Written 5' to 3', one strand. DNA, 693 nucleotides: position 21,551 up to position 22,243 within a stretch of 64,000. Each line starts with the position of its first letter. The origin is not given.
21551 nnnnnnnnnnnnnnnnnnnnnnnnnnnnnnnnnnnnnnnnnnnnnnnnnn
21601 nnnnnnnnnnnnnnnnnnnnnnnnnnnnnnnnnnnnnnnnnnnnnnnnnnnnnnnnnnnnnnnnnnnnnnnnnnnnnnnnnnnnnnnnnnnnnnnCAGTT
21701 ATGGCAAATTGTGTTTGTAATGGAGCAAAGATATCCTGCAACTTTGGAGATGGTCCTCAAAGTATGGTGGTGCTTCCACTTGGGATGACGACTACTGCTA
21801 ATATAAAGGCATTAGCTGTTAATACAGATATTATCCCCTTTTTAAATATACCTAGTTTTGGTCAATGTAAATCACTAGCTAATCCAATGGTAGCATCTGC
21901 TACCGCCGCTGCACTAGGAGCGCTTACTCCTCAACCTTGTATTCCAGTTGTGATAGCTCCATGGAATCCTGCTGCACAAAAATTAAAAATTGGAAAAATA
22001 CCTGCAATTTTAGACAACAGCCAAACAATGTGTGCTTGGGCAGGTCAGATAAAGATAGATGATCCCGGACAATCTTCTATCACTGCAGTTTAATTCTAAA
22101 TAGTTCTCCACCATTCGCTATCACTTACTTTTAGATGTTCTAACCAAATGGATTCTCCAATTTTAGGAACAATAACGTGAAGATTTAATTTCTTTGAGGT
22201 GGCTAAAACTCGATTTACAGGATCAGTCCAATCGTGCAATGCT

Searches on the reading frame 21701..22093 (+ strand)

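Call 65: search_protein_families(library=pfam, proteins=[window:21701-22093:+], max_evalue=0.001)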
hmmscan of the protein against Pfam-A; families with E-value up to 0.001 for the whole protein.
window:21701-22093:+ (130 aa): 1 family
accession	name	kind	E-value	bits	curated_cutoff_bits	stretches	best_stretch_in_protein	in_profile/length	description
PF14107.11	DUF4280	-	4e-29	101.8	26.3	1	5-124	1-109/109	Domain of unknown function (DUF4280)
